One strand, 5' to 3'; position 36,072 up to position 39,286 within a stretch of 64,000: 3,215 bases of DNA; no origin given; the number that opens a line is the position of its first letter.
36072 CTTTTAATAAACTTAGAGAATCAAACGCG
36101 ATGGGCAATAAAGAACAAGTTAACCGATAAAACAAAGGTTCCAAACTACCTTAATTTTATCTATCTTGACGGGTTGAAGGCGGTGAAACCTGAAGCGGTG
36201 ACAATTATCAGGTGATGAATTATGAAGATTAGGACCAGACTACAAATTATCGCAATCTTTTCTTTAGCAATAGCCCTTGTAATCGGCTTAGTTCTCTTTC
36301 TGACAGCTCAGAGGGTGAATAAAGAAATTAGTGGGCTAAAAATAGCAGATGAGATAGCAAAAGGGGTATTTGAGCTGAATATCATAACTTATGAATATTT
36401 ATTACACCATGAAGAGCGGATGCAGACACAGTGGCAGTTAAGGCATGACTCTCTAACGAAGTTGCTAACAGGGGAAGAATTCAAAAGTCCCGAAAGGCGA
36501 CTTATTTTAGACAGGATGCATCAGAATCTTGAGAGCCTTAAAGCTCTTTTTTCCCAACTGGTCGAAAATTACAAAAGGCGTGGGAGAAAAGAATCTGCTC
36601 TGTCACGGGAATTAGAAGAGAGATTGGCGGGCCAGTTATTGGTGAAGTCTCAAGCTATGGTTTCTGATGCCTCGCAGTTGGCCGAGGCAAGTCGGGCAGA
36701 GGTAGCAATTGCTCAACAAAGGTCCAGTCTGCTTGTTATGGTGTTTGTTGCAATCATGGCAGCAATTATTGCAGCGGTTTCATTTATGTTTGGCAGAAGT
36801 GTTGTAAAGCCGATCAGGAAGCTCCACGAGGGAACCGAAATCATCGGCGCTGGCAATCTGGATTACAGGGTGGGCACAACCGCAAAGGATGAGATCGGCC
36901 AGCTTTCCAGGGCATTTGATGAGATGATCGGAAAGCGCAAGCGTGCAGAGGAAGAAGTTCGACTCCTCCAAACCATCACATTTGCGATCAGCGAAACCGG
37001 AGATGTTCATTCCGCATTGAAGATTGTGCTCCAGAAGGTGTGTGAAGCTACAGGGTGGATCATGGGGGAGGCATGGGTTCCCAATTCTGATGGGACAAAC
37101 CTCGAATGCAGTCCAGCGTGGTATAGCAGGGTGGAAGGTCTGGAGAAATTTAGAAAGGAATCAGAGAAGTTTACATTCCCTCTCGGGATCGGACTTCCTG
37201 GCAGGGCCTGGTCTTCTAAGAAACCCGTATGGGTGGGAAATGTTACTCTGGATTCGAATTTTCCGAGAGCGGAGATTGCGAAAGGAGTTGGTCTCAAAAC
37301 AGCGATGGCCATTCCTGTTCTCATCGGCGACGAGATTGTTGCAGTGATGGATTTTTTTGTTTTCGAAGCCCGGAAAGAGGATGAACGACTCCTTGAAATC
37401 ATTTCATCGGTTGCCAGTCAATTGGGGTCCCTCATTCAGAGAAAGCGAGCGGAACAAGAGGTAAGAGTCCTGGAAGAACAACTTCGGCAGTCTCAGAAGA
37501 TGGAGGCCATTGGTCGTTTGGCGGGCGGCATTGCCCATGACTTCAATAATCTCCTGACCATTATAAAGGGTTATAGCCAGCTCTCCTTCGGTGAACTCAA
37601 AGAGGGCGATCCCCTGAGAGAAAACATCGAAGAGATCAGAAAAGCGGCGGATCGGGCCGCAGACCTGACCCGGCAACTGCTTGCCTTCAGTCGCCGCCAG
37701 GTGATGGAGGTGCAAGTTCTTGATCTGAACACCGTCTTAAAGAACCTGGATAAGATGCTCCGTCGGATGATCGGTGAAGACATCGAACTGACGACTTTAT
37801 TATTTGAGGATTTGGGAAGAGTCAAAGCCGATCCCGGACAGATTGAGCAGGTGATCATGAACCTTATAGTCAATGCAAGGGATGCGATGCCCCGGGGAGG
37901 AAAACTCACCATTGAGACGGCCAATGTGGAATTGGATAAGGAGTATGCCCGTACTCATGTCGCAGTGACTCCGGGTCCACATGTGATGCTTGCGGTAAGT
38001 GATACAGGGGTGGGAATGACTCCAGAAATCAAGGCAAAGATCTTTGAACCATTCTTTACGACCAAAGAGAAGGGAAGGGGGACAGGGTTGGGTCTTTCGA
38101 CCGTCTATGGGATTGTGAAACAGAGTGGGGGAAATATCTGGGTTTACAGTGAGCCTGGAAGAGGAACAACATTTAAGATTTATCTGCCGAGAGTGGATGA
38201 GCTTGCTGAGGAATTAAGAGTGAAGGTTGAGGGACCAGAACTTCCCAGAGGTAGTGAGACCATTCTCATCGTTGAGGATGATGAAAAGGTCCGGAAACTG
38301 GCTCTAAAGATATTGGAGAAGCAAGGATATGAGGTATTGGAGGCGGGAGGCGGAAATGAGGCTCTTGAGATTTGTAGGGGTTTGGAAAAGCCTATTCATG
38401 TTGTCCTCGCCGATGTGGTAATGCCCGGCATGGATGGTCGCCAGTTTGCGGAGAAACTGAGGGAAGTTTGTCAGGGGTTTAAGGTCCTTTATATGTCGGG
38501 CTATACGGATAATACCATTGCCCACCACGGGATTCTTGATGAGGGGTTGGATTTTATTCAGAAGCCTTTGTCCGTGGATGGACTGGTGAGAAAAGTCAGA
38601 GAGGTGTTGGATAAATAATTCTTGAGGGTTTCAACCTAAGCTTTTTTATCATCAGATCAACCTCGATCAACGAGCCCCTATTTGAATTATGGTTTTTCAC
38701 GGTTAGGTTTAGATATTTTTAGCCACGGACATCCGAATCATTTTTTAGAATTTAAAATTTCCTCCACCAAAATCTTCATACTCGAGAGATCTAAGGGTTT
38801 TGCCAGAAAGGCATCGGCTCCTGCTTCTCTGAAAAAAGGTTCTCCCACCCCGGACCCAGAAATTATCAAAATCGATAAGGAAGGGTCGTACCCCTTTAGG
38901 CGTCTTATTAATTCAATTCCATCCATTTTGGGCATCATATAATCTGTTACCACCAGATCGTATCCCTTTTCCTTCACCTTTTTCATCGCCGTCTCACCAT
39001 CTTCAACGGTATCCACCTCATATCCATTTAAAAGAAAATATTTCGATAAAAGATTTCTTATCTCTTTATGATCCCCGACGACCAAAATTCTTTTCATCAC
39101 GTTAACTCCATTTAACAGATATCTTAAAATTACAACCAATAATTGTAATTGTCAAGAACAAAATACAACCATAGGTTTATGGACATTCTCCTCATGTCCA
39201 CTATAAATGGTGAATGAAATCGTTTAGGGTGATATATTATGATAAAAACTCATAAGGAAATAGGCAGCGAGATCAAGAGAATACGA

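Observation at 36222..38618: Paralogous hybrid kinases with a swapped central sensor domain (GAF in copy 1, PAS in copy 2) on an otherwise near-identical scaffold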

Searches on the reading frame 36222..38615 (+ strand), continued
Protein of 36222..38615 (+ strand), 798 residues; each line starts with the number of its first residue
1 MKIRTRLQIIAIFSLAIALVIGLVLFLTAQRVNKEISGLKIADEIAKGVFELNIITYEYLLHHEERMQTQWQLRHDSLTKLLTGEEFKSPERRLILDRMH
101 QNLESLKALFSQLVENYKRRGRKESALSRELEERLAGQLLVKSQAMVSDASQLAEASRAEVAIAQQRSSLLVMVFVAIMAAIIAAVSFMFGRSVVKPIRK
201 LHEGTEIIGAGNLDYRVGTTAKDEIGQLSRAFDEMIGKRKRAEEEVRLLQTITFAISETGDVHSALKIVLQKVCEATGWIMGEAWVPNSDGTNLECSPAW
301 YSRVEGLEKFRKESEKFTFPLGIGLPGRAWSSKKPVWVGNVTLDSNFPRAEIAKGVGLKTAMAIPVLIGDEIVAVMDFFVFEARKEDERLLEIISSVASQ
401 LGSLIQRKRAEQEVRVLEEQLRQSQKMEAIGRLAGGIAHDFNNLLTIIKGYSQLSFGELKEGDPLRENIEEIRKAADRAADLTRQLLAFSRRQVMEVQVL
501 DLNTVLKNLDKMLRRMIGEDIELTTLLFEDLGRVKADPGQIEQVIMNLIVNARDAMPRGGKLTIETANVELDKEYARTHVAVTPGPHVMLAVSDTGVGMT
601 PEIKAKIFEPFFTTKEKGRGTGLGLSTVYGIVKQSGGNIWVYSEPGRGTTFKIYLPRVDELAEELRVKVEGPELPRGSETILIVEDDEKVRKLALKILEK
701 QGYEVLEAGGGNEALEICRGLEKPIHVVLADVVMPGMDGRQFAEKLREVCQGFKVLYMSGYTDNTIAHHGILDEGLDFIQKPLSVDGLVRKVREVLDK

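Call 29: find_encoding_contigs(protein=P0079, flank=6000, max_places=3)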
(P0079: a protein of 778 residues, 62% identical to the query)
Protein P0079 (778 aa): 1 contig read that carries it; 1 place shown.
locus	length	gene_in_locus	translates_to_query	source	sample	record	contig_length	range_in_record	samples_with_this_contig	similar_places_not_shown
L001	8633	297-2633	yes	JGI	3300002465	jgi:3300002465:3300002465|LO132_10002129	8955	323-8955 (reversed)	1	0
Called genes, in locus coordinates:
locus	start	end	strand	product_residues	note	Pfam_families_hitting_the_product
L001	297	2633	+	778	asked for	PF00672:HAMP, PF00989:PAS (faint), PF08447:PAS_3, PF13426:PAS_9 (weak), PF00512:HisKA, PF02518:HATPase_c, PF00072:Response_reg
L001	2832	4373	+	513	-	PF00890:FAD_binding_2 (weak), PF01266:DAO, PF01494:FAD_binding_3 (faint), PF01593:Amino_oxidase, PF01946:Thi4 (weak), PF03486:HI0933_like (faint), PF12831:FAD_oxidored (weak), PF13450:NAD_binding_8, +1 more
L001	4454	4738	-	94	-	PF01817:CM_2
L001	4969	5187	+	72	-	-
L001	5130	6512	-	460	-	-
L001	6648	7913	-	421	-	PF01136:Peptidase_U32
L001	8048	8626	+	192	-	PF00081:Sod_Fe_N (weak), PF02777:Sod_Fe_C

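Call 30: find_encoding_contigs(protein=P0078, flank=8000, max_places=3)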
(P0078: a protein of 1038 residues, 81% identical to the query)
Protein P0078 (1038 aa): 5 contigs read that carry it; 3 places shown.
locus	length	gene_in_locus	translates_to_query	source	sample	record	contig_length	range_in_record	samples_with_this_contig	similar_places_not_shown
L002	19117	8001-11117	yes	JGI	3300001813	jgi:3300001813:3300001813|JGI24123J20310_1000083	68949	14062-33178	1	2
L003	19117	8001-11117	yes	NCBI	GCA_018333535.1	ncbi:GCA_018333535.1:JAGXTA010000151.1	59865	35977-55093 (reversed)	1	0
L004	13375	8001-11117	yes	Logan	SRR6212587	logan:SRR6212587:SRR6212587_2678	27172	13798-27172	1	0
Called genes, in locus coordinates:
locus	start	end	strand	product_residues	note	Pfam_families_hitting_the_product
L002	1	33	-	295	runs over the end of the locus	PF02653:BPD_transp_2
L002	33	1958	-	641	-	PF00501:AMP-binding, PF23562:AMP-binding_C_3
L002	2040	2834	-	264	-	PF00005:ABC_tran, PF13304:AAA_21 (faint)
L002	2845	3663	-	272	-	PF00005:ABC_tran, PF13304:AAA_21 (faint), PF12399:BCA_ABC_TP_C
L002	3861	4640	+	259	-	PF00392:GntR, PF07729:FCD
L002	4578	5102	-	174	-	PF14378:PAP2_3 (weak), PF01569:PAP2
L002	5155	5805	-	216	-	PF00702:Hydrolase, PF12710:HAD, PF13419:HAD_2, PF08282:Hydrolase_3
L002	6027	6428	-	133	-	-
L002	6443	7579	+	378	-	PF00512:HisKA (weak), PF02518:HATPase_c, PF00072:Response_reg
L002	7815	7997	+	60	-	PF12728:HTH_17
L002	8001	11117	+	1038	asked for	PF02743:dCache_1, PF00672:HAMP, PF01590:GAF (weak), PF13185:GAF_2, PF22922:GAF_NLP (weak), PF00512:HisKA, PF02518:HATPase_c, PF00072:Response_reg, +1 more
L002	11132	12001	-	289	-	PF02569:Pantoate_ligase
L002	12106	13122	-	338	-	PF03060:NMO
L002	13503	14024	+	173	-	PF12675:DUF3795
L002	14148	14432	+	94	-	PF02604:PhdYeFM_antitox (weak)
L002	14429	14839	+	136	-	PF13470:PIN_3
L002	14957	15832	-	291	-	PF00892:EamA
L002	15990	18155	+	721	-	PF04879:Molybdop_Fe4S4, PF00384:Molybdopterin, PF01568:Molydop_binding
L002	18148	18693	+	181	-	PF13237:Fer4_10 (faint), PF12800:Fer4_4 (faint), PF13247:Fer4_11, PF12838:Fer4_7, PF13187:Fer4_9 (weak), PF14697:Fer4_21, PF25160:LdpA_Fe-S-bd (weak), PF00037:Fer4, +1 more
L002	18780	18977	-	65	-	-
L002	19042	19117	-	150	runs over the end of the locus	PF09970:DUF2204 (weak)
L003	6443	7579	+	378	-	PF00512:HisKA (weak), PF02518:HATPase_c, PF00072:Response_reg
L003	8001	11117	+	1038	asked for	PF02743:dCache_1, PF00672:HAMP, PF01590:GAF (weak), PF13185:GAF_2, PF22922:GAF_NLP (weak), PF00512:HisKA, PF02518:HATPase_c, PF00072:Response_reg, +1 more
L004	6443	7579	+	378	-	PF00512:HisKA (weak), PF02518:HATPase_c, PF00072:Response_reg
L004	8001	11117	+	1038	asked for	PF02743:dCache_1, PF00672:HAMP, PF01590:GAF (weak), PF13185:GAF_2, PF22922:GAF_NLP (weak), PF00512:HisKA, PF02518:HATPase_c, PF00072:Response_reg, +1 more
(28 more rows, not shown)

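Call 31: find_encoding_contigs(protein=P0082, flank=6000, max_places=3)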
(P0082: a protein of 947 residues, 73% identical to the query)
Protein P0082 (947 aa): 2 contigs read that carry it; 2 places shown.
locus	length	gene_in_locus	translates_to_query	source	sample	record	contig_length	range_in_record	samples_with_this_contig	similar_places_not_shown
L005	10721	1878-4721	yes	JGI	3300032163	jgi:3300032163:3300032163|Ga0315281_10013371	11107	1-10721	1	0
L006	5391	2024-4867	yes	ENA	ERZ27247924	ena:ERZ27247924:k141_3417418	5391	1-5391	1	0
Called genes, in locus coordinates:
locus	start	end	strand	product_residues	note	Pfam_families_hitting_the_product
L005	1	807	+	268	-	?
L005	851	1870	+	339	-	PF13379:NMT1_2, PF09084:NMT1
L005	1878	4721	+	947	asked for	PF00672:HAMP, PF13185:GAF_2, PF00989:PAS, PF08448:PAS_4, PF13426:PAS_9, PF00512:HisKA, PF02518:HATPase_c, PF00072:Response_reg, +1 more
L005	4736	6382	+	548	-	PF00512:HisKA (faint), PF00989:PAS, PF13188:PAS_8 (weak), PF13426:PAS_9 (weak), PF02518:HATPase_c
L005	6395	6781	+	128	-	PF00072:Response_reg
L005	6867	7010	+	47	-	-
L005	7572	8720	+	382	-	PF00512:HisKA, PF02518:HATPase_c, PF00072:Response_reg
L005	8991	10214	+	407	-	PF13173:AAA_14, PF13401:AAA_22 (faint), PF13635:DUF4143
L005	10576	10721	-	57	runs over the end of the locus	-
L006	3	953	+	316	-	?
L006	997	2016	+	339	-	PF13379:NMT1_2, PF09084:NMT1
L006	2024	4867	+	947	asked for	PF00672:HAMP, PF13185:GAF_2, PF00989:PAS, PF08448:PAS_4, PF13426:PAS_9, PF00512:HisKA, PF02518:HATPase_c, PF00072:Response_reg, +1 more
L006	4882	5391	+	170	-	?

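Call 70: search_protein_families(library=ncbifam, proteins=[window:36222-38615:+], max_evalue=0.00001)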
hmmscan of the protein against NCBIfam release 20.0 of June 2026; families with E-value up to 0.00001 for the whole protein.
window:36222-38615:+ (798 aa): 126 families (the best 25 are shown)
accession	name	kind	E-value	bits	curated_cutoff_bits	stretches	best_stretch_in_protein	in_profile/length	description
NF046020.1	HisKinCckABruc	equivalog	1.4e-132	443.4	1000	1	413-797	463-868/868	cell cycle histidine kinase CckA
NF010076.0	PRK13557.1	subfamily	3e-115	385.7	631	1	415-797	148-534/540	histidine kinase famiy protein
NF046026.1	HisKinCckACaul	equivalog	1.1e-109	367.4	1000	1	415-797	287-677/678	cell cycle histidine kinase CckA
NF010411.0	PRK13837.1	equivalog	1.1e-87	294.8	647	1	361-794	380-810/828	two-component system VirA-like sensor kinase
NF008468.0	PRK11360.1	equivalog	3.7e-56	190.7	646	1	413-659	379-610/616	two-component system sensor histidine kinase AtoS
NF052574.1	HisKinEspCMyxo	equivalog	1.7e-50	172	1200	1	406-796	393-783/785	serine histidine kinase EspC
NF052573.1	HisKinEspAMyxo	equivalog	3.8e-46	157.5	1400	1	408-762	362-716/755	serine histidine kinase EspA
NF007688.0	PRK10364.1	equivalog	7.5e-44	150.2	479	1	393-657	198-451/460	two-component system sensor histidine kinase ZraS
NF047466.1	hybrid_RR_LvrB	exception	9.6e-44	150.1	500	1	401-657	123-376/377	hybrid histidine kinase/response regulator LvrB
TIGR02956.1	TMAO_torS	equivalog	5.1e-38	130.8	676.5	2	499-796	536-820/967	TMAO reductase system sensor histidine kinase/response regulator TorS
NF038348.1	T2SS_HK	subfamily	5.9e-35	120.7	450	1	469-656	401-572/574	histidine kinase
NF033092.0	HK_WalK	equivalog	1.9e-30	106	725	2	405-656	345-593/594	cell wall metabolism sensor histidine kinase WalK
NF008302.0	PRK11091.1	equivalog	2.4e-28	98.8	838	1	491-795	346-642/779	aerobic respiration two-component sensor histidine kinase ArcB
NF046044.1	PnpS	equivalog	3.4e-28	98.8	400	1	414-656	153-390/390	two-component system histidine kinase PnpS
NF045911.1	TCSHisKinNblS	equivalog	2.3e-27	95.6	1000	2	424-655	382-618/621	two-component system sensor histidine kinase NblS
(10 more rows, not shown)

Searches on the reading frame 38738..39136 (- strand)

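Call 13: search_protein_families(library=pfam, proteins=[window:38738-39136:-], max_evalue=0.001)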
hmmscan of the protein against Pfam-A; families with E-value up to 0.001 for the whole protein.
window:38738-39136:- (132 aa): 1 family
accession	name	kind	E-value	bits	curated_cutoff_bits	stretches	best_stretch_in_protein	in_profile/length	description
PF00072.30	Response_reg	-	2.3e-24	86.1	30.2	1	17-121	1-107/111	Response regulator receiver domain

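Call 70: search_protein_families(library=ncbifam, proteins=[window:38738-39136:-], max_evalue=0.00001)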
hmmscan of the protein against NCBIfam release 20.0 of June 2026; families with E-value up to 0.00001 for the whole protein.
window:38738-39136:- (132 aa): 84 families (the best 25 are shown)
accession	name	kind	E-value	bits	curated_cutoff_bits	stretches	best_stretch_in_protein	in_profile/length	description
NF046022.1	RespRegCpdRBruc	equivalog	2.9e-21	75.7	180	1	14-129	1-118/120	cell cycle two-component system response regulator CpdR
NF051850.1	RespRegRprY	equivalog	4.9e-20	71.9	370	1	15-129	5-121/234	response regulator transcription factor RprY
NF007005.1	PRK09468.1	equivalog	1.1e-18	67.5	331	1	14-127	3-118/237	osmolarity response regulator transcription factor OmpR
TIGR01818.1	ntrC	equivalog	1.6e-17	63.5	558.6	1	17-131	1-117/463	nitrogen regulation protein NR(I)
NF012023.0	PRK15479.1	equivalog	2.6e-17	63.1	337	1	16-123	2-111/224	transcriptional regulator TctD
NF041733.1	resp_reg_CseB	equivalog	3e-17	62.8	350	1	16-121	2-108/228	two-component system response regulator CseB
TIGR02154.1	PhoB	equivalog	5.2e-17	61.9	296.2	1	15-123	3-112/226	phosphate regulon transcriptional regulator PhoB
NF008469.0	PRK11361.1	equivalog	8.1e-17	61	714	1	13-129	3-121/461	acetoacetate metabolism transcriptional regulator AtoC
NF007969.0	PRK10693.1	equivalog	1.7e-16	60.2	329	1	13-95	6-88/337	two-component system response regulator RssB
NF051870.1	NAssimRespRegNtrX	equivalog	4.2e-16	58.9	600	1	15-130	2-121/452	nitrogen assimilation response regulator NtrX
NF045944.1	ResRegRpaBCyano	equivalog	4.4e-16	59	330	1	18-128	1-112/229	response regulator transcription factor RpaB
NF041734.1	resp_reg_RppA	equivalog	5.4e-16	58.6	250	1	16-120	2-110/229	two-component system response regulator RppA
NF040534.1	resp_reg_YycF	equivalog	5.9e-16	58.4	340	1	15-116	1-103/231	response regulator YycF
NF052596.1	RR_EAL_PvrR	equivalog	1.4e-15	56.8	580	1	15-90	4-82/398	response regulator cyclic di-GMP phosphodiesterase PvrR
NF033120.0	vanR_FM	exception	4e-15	56.1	460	1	16-115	5-105/231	vancomycin resistance response regulator transcription factor, VanR-F/VanR-M family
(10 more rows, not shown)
